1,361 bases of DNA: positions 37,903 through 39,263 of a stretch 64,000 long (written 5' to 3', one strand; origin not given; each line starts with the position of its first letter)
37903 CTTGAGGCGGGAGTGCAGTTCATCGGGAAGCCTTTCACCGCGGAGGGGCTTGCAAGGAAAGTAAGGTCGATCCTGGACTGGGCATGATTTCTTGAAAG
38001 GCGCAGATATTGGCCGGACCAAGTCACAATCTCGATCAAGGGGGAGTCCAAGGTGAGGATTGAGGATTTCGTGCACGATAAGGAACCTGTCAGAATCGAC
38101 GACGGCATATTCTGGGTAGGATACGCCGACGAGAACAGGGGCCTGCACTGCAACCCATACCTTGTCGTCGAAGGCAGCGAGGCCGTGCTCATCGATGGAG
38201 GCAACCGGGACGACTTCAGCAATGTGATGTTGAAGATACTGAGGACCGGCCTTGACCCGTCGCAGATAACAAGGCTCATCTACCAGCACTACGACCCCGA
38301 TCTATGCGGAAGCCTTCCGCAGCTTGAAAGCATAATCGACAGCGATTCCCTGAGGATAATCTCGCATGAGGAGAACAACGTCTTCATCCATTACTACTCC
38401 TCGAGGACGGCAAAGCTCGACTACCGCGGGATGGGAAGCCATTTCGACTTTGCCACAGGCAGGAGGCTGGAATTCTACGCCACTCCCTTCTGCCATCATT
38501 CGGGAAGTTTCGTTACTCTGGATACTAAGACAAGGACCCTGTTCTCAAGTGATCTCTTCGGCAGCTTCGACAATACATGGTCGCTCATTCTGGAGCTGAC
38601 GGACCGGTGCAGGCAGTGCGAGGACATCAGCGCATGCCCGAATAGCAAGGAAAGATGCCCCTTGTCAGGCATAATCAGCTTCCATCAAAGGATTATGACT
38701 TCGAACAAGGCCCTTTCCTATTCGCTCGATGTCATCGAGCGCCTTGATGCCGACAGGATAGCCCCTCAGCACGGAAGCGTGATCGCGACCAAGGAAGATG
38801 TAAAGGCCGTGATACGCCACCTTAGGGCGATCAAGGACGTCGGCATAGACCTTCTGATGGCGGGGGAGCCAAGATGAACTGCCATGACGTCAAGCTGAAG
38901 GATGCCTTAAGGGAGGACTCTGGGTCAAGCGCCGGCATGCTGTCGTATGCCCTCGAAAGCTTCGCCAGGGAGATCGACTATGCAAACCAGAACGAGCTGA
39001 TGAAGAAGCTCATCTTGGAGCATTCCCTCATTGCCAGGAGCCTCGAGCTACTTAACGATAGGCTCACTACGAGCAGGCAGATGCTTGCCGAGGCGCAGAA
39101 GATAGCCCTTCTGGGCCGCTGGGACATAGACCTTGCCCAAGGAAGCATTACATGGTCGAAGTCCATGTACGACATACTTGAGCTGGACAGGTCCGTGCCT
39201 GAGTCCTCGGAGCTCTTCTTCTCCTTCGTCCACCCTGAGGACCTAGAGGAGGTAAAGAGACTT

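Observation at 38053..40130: Standalone flavodiiron-like (ODP-type) metal-sensor domain coupled to a PAS HD-GYG c-di-GMP phosphodiesterase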

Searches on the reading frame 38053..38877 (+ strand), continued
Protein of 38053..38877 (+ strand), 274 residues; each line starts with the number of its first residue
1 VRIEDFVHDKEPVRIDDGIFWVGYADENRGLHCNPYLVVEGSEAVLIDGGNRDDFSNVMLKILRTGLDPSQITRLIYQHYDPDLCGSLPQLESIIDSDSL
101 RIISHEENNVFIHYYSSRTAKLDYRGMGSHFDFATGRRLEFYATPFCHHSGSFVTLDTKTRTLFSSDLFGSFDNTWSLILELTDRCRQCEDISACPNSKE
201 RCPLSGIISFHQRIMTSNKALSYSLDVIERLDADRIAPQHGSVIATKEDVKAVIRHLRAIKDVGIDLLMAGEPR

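Call 48: find_encoding_contigs(protein=P0122, flank=4000, max_places=3)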
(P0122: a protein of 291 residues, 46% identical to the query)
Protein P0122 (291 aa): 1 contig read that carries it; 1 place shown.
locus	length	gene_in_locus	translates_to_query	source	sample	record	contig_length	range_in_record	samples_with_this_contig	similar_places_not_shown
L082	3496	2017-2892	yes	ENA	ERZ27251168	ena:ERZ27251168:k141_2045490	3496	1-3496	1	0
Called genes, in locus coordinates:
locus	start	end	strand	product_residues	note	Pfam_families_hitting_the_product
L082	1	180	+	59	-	?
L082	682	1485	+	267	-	PF10563:CA_like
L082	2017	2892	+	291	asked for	PF00753:Lactamase_B, PF19583:ODP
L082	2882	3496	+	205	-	?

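Call 51: find_encoding_contigs(protein=P0121, flank=4000, max_places=3)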
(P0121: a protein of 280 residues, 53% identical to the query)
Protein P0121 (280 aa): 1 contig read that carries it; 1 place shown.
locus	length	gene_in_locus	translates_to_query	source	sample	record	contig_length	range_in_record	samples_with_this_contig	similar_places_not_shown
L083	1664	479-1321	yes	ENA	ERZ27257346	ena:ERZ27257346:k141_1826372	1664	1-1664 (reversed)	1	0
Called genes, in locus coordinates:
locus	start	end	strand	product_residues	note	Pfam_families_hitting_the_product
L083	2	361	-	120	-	?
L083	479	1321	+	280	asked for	PF00753:Lactamase_B, PF19583:ODP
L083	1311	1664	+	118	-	?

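Call 52: find_encoding_contigs(protein=P0137, flank=4000, max_places=3)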
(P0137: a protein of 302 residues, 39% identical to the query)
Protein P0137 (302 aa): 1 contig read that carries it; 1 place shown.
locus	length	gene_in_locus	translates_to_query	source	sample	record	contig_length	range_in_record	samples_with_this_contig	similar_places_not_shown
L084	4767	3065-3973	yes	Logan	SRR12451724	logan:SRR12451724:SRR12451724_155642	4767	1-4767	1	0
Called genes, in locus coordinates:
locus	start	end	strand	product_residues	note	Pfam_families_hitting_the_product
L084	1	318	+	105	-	?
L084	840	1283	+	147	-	-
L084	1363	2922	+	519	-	PF05157:MshEN, PF00437:T2SSE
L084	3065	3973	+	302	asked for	PF00753:Lactamase_B (weak), PF19583:ODP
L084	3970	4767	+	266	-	?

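Call 53: find_encoding_contigs(protein=P0211, flank=4000, max_places=3)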
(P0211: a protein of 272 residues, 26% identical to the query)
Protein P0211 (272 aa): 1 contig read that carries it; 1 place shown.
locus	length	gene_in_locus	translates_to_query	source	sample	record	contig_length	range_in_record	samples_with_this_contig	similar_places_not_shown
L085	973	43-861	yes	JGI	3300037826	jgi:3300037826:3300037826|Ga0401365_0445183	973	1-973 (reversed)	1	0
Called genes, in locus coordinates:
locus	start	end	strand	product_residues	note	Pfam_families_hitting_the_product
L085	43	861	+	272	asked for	PF19583:ODP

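Call 56: find_encoding_contigs(protein=P0124, flank=4000, max_places=3)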
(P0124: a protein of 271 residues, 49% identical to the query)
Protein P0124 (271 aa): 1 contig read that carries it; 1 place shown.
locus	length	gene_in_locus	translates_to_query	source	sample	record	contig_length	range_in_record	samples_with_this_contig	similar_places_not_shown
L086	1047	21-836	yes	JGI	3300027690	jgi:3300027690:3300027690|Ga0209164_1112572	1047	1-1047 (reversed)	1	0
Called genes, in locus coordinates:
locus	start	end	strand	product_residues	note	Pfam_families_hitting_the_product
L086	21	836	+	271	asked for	PF00753:Lactamase_B, PF19583:ODP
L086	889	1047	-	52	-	?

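Call 57: find_encoding_contigs(protein=P0129, flank=4000, max_places=3)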
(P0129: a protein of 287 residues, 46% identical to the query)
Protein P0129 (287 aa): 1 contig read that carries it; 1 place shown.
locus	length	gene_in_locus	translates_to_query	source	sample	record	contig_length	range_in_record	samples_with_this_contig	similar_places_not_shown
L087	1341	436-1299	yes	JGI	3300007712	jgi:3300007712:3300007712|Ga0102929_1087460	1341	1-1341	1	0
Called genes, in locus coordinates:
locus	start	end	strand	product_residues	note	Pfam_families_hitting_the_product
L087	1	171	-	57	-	?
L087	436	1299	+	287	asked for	PF00753:Lactamase_B (weak), PF19583:ODP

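Call 58: find_encoding_contigs(protein=P0136, flank=4000, max_places=3)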
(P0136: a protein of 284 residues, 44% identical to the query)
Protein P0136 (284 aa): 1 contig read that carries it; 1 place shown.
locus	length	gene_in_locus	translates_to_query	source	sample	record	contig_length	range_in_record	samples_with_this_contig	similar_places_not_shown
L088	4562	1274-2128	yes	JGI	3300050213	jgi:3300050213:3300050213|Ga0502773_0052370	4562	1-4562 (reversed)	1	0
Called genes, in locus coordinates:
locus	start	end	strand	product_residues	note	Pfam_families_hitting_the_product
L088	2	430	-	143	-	?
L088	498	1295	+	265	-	PF00211:Guanylate_cyc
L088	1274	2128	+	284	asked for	PF00753:Lactamase_B, PF19583:ODP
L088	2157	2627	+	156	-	PF03073:TspO_MBR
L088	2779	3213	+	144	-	-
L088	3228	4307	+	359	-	PF02424:ApbE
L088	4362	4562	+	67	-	?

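Call 59: find_encoding_contigs(protein=P0142, flank=4000, max_places=3)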
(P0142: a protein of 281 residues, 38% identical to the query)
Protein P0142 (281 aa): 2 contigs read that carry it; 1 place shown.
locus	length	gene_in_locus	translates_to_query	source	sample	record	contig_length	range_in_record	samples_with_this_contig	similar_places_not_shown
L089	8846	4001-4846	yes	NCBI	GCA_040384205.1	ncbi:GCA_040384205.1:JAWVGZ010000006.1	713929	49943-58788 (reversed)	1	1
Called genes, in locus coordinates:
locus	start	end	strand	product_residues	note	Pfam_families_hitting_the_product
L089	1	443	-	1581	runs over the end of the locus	PF13176:TPR_7 (faint), PF13428:TPR_14 (faint), PF14559:TPR_19 (faint), PF00069:Pkinase, PF07714:PK_Tyr_Ser-Thr, PF13191:AAA_16, PF13424:TPR_12, PF13432:TPR_16 (weak), +6 more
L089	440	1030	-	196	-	PF07638:Sigma70_ECF, PF08281:Sigma70_r4_2 (weak), PF04545:Sigma70_r4 (weak)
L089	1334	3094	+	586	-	PF05231:MASE1, PF07730:HisKA_3, PF02518:HATPase_c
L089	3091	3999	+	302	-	PF00989:PAS, PF08448:PAS_4, PF13188:PAS_8 (faint), PF13426:PAS_9, PF08447:PAS_3, PF00989:PAS, PF08448:PAS_4 (weak), PF13426:PAS_9 (weak)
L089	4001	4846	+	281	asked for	PF00753:Lactamase_B, PF19583:ODP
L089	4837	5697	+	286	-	PF00512:HisKA, PF02518:HATPase_c, PF13581:HATPase_c_2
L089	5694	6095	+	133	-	PF00072:Response_reg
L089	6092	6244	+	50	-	-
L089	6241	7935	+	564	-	PF05157:MshEN, PF00437:T2SSE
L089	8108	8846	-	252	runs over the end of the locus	PF09948:PpoB2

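Call 65: search_protein_families(library=pfam, proteins=[L082:2882-3496:+, L084:3970-4767:+, L089:4837-5697:+, L088:498-1295:+, L077:6773-7846:+, L083:1311-1664:+, L025:3972-5537:+], max_evalue=0.1)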
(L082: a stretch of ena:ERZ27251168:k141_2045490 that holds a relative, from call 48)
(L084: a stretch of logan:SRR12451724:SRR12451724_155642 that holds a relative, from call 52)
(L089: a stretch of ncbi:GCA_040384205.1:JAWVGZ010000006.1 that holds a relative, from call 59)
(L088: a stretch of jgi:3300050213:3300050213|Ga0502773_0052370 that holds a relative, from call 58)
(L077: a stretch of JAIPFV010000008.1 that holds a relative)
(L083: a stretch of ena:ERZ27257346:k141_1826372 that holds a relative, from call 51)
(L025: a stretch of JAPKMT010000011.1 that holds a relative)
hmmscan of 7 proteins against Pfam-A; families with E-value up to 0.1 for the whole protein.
L082:2882-3496:+ (205 aa): 3 families
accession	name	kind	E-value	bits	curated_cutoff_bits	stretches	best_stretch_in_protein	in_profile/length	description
PF07228.17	SpoIIE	-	2.3e-11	44.5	25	1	122-205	2-80/192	Stage II sporulation protein E (SpoIIE)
PF02847.23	MA3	-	8.2e-05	23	23.2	1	10-88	24-103/113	MA3 domain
PF02616.19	SMC_ScpA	-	0.076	13.4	24.6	1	19-100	73-155/232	Segregation and condensation protein ScpA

L084:3970-4767:+ (266 aa): 4 families
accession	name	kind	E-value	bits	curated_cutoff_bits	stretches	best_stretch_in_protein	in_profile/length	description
PF02518.31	HATPase_c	-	5.7e-19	69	26.4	1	186-266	2-80/111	Histidine kinase-, DNA gyrase B-, and HSP90-like ATPase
PF00512.31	HisKA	-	4.1e-16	59.2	26.9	1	73-140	2-66/66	His Kinase A (phospho-acceptor) domain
PF13581.12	HATPase_c_2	-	0.0034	17.8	27.4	1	190-266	32-105/127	Histidine kinase-like ATPase domain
PF13589.12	HATPase_c_3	-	0.055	13.9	25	1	196-258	9-71/137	Histidine kinase-, DNA gyrase B-, and HSP90-like ATPase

L089:4837-5697:+ (286 aa): 4 families
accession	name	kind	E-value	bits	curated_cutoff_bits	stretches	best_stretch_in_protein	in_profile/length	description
PF02518.31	HATPase_c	-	1.1e-29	103.5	26.4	1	173-283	2-110/111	Histidine kinase-, DNA gyrase B-, and HSP90-like ATPase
PF00512.31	HisKA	-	5.6e-19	68.4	26.9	1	62-127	2-66/66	His Kinase A (phospho-acceptor) domain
PF13581.12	HATPase_c_2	-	7.9e-10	39.3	27.4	1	181-260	36-112/127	Histidine kinase-like ATPase domain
PF19086.5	Terpene_syn_C_2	-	0.0064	16.7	23.7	1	83-119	119-156/199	Terpene synthase family 2, C-terminal metal binding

L088:498-1295:+ (265 aa): 1 family
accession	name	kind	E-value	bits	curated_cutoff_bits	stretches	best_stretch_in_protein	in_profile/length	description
PF00211.25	Guanylate_cyc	-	8.1e-51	172.6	21.9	1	80-258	2-182/183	Adenylate and Guanylate cyclase catalytic domain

L077:6773-7846:+ (357 aa): 11 families
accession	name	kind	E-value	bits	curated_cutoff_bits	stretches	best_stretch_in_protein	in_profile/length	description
PF00990.26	GGDEF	-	2e-45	154.9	23.8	1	201-353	2-161/161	Diguanylate cyclase, GGDEF domain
PF00989.32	PAS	-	3e-10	40.5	22.6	1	69-175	3-103/113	PAS fold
PF13426.13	PAS_9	-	1.1e-09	38.9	27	1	78-187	2-102/103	PAS domain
PF13188.13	PAS_8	-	3.6e-07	30.3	21.8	1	68-117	2-52/65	PAS domain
PF08448.16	PAS_4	-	0.00019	22.1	23.1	1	78-187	6-106/110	PAS fold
PF08447.18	PAS_3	-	0.0011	19.7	25.6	1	90-182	2-88/89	PAS fold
PF24820.1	Diguanyl_cycl_sensor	-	0.0015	18.9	28.1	1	72-112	1-41/109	Diguanylate cyclase-like sensor domain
PF12860.13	PAS_7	-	0.0023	18.5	27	1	74-124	2-52/115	PAS fold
PF22335.1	Cas10-Cmr2_palm2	-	0.0059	17.2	27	1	279-354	58-132/133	Cas10/Cmr2, second palm domain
PF08446.17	PAS_2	-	0.057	14.6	21.4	0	145-216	15-71/107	PAS fold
PF17959.7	EF-hand_14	-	0.076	13.8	23.7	0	16-64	11-57/90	EF-hand domain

L083:1311-1664:+ (118 aa): 7 families
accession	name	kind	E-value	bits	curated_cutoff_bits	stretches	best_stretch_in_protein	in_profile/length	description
PF01442.23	Apolipoprotein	-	0.0072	16.5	90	1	41-104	73-136/190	Apolipoprotein A1/A4/E domain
PF00875.24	DNA_photolyase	-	0.015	15.7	26.6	1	47-110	51-114/164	DNA photolyase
PF08324.17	PUL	-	0.032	13.9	25.5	1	57-105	13-59/277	PUL domain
PF07464.16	ApoLp-III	-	0.045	14.3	36.3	1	31-101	34-106/146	Apolipophorin-III precursor (apoLp-III)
PF01432.26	Peptidase_M3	-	0.045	13.5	27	1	45-99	32-82/457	Peptidase family M3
PF06393.16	BID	-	0.064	13.2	25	1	32-82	93-143/191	BH3 interacting domain (BID)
PF07352.17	Phage_Mu_Gam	-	0.081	13.3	28.3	1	44-100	4-60/149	Bacteriophage Mu Gam like protein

L025:3972-5537:+ (521 aa): 6 families
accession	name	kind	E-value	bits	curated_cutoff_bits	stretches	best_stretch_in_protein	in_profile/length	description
PF00990.26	GGDEF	-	2.1e-44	151.6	23.8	1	364-516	2-161/161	Diguanylate cyclase, GGDEF domain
PF14827.12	dCache_3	-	2.5e-15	57.1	25.7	1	85-316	28-230/239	Double sensory domain of two-component sensor kinase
PF24898.2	GGDEF_GdpP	-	0.0051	17.5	30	1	401-518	2-117/126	Cyclic-di-AMP phosphodiesterase GdpP-like, GGDEF domain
PF22335.1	Cas10-Cmr2_palm2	-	0.0058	17.2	27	1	425-517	39-132/133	Cas10/Cmr2, second palm domain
PF17202.10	sCache_3_3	-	0.0067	17.2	28.8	0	275-317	50-93/107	Single cache domain 3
PF17853.6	GGDEF_2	-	0.027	15.2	24.5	1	416-478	33-87/116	GGDEF-like domain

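Call 81: find_encoding_contigs(protein=P0141, flank=4000, max_places=4)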
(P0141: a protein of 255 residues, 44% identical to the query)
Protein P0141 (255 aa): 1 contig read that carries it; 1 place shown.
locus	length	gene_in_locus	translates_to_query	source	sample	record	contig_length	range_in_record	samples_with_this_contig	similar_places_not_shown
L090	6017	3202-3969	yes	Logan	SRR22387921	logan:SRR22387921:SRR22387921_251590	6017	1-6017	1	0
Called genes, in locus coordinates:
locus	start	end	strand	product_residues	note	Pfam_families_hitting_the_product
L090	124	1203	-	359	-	PF07676:PD40 (faint)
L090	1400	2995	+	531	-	PF01564:Spermine_synth (weak)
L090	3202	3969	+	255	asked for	PF00753:Lactamase_B, PF19583:ODP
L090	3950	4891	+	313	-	PF07228:SpoIIE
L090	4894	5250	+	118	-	PF01740:STAS, PF13466:STAS_2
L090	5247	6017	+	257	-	?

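Call 82: find_encoding_contigs(protein=P0160, flank=4000, max_places=4)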
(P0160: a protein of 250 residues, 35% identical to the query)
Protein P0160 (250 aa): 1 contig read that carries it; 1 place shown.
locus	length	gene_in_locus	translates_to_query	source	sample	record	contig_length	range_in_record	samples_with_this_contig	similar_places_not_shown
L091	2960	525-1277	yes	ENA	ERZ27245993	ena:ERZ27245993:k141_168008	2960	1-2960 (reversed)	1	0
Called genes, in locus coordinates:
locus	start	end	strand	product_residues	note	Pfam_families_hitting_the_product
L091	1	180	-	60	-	?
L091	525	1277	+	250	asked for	PF00753:Lactamase_B, PF19583:ODP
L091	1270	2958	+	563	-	?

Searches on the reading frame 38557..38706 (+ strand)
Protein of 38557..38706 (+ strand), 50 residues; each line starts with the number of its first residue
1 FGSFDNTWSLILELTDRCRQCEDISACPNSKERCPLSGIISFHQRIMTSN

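Call 77: search_solved_structures(query=window:38557-38706:+, max_evalue=10, show_alignments=3)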
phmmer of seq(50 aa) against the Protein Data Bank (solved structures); distinct sequences matched with E-value up to 10: 2.
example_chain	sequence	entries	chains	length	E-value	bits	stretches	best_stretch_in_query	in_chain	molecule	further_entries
2i1p_A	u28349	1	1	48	1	12.8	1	10-35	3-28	Low-density lipoprotein receptor-related protein 2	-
4b6d_A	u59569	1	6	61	7.8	10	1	14-39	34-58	RAC GTPASE-ACTIVATING PROTEIN 1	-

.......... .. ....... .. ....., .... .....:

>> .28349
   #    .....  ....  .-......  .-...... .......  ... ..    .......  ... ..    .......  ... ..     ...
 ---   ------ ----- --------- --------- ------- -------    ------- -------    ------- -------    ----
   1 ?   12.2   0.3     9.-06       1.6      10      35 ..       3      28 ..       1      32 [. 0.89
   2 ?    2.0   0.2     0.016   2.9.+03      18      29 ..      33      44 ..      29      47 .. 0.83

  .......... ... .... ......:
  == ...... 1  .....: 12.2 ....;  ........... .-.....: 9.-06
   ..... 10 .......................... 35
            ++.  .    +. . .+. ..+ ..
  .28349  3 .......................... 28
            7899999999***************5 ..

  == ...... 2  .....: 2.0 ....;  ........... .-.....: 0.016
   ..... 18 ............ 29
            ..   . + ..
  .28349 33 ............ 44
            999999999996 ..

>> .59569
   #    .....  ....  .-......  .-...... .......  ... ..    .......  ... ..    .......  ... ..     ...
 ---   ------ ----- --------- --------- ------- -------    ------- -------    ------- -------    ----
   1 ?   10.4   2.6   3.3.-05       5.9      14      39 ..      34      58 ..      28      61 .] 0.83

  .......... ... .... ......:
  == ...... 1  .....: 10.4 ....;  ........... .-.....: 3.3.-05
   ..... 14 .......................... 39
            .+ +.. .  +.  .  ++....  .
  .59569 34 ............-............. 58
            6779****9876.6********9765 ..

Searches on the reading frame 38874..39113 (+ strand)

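Call 65: search_protein_families(library=pfam, proteins=[window:38874-39113:+], max_evalue=0.1)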
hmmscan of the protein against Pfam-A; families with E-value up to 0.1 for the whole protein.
window:38874-39113:+ (80 aa): 1 family
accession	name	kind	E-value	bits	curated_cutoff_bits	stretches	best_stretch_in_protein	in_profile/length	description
PF00441.29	Acyl-CoA_dh_1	-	0.097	13.2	22.4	0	20-74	20-74/150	Acyl-CoA dehydrogenase, C-terminal domain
